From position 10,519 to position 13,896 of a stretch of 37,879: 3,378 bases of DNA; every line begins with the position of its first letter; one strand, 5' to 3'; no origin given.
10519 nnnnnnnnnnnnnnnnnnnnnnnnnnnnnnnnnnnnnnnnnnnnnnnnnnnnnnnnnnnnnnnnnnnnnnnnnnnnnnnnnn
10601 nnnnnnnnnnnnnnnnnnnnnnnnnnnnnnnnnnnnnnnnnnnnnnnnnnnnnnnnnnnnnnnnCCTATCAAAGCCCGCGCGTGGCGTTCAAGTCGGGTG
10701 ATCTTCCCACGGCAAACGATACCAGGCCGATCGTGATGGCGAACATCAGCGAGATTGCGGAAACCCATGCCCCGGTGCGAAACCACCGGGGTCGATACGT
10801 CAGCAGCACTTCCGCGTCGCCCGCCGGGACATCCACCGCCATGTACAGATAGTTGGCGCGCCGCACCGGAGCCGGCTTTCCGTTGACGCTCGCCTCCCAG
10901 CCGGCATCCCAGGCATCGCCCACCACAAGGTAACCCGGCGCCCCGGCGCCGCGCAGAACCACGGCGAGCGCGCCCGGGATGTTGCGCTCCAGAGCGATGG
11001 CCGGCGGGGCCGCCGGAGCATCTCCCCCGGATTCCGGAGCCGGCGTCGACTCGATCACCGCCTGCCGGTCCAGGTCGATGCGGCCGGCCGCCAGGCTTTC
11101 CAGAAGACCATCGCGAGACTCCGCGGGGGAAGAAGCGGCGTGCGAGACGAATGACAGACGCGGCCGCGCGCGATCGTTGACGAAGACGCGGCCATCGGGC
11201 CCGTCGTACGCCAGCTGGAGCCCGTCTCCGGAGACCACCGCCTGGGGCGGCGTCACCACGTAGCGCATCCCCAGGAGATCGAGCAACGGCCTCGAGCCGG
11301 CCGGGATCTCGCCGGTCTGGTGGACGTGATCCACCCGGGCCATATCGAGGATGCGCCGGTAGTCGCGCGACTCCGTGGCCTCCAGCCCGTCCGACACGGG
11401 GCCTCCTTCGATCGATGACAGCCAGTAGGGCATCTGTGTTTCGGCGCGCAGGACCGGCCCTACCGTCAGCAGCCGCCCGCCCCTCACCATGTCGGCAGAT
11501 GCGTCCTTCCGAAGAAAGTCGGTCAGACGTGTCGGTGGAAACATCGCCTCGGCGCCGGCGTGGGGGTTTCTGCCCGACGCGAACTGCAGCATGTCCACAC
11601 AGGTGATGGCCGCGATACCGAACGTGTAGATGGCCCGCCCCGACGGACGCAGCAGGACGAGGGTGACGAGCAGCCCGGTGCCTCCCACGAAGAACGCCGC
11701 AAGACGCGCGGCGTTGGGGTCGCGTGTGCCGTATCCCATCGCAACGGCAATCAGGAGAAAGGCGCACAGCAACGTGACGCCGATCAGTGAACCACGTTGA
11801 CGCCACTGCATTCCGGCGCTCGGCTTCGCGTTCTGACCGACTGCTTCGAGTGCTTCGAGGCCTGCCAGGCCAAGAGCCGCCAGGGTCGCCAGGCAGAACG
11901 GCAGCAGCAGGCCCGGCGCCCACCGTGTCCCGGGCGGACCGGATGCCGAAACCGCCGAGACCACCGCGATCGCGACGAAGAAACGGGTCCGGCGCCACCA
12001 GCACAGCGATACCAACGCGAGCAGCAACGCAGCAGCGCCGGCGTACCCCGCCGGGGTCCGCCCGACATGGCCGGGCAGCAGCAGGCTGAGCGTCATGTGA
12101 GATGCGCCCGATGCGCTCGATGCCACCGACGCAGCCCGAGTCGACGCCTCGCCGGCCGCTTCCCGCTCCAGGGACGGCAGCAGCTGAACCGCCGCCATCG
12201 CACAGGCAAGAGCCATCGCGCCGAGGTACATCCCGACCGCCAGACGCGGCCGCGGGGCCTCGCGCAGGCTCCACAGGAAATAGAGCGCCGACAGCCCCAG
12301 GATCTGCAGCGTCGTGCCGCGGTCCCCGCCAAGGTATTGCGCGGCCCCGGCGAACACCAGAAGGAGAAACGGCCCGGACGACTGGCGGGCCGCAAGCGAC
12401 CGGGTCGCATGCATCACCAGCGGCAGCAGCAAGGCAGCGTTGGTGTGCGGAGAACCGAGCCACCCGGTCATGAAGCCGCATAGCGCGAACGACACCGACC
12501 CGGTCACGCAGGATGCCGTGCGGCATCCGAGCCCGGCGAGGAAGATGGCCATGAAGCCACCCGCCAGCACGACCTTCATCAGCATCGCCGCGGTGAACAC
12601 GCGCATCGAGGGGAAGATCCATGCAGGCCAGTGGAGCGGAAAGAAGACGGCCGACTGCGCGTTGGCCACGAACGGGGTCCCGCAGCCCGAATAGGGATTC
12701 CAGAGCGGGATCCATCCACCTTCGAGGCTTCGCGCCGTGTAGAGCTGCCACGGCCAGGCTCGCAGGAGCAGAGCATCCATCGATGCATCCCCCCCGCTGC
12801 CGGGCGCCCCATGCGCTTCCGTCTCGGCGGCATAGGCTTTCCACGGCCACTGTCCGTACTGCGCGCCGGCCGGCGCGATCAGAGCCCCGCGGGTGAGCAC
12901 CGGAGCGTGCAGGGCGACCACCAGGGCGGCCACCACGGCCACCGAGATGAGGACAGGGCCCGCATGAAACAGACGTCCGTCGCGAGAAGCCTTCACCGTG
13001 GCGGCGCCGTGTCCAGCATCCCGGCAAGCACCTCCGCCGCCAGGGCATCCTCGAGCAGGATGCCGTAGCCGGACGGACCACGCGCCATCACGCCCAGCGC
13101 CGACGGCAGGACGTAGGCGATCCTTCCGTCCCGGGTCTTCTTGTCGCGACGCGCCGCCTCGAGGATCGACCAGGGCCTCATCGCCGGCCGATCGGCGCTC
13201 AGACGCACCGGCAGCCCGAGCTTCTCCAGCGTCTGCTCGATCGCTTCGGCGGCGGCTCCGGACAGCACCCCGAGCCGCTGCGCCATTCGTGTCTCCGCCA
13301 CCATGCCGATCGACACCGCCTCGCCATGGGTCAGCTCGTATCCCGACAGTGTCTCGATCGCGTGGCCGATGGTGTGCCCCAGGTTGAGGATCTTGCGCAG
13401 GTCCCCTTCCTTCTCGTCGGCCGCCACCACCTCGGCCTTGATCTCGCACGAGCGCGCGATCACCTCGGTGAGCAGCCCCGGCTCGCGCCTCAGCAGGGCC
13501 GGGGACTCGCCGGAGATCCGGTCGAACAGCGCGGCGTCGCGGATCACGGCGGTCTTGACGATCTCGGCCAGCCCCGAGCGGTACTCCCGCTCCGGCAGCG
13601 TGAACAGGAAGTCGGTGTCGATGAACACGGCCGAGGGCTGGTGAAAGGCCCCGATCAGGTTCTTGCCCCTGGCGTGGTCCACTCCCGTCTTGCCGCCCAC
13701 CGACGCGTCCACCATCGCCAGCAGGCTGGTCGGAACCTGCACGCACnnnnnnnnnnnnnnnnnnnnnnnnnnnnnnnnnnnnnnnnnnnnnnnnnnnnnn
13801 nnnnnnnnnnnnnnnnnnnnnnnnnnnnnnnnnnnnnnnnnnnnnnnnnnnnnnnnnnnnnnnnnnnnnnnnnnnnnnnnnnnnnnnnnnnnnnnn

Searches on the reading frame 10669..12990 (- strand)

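Call 49: search_protein_families(library=ncbifam, proteins=[window:10669-12990:-], max_evalue=0.001)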
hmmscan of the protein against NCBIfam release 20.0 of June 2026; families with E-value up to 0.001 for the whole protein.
window:10669-12990:- (773 aa): 1 family
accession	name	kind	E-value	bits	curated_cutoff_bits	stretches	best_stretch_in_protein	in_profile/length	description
NF047590.1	GlcsyltransPgfM2Strep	equivalog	7.3e-05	21.1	1500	1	686-754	808-876/884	glycosyltransferase PgfM2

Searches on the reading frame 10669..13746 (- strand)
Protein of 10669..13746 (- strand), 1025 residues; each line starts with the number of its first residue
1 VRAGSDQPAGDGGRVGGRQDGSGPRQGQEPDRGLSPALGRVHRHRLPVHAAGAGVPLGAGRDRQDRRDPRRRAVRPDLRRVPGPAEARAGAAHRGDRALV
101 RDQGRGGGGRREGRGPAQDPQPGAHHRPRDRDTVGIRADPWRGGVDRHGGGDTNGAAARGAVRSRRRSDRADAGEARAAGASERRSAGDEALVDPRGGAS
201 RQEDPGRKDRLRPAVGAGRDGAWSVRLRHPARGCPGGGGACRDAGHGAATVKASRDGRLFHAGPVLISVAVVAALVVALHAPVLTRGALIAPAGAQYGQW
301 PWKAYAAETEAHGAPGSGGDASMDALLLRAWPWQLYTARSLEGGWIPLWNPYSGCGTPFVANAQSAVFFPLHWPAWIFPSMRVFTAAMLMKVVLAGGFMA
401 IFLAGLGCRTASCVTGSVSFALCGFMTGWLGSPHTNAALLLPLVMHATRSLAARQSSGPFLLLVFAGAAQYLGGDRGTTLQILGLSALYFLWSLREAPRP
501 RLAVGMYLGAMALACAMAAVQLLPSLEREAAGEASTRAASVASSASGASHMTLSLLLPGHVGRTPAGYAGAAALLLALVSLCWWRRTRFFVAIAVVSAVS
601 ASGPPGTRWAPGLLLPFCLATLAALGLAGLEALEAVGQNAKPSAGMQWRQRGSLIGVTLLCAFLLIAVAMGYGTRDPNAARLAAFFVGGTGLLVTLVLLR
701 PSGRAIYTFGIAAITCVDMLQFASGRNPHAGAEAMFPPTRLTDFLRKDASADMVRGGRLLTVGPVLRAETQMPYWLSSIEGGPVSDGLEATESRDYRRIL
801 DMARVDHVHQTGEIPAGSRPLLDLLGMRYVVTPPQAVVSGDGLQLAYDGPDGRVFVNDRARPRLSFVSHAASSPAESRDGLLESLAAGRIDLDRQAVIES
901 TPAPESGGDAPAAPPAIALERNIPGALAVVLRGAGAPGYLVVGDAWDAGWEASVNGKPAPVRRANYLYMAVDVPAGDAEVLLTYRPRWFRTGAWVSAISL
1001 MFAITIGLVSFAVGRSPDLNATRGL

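Call 8: search_protein_families(library=pfam, proteins=[window:10669-13746:-], max_evalue=0.01)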
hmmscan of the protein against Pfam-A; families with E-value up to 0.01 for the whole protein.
window:10669-13746:- (1025 aa): 1 family
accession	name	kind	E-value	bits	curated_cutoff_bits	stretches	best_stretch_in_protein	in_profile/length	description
PF09586.16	YfhO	-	3.2e-17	62.6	28.5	2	947-996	786-835/835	Bacterial membrane protein YfhO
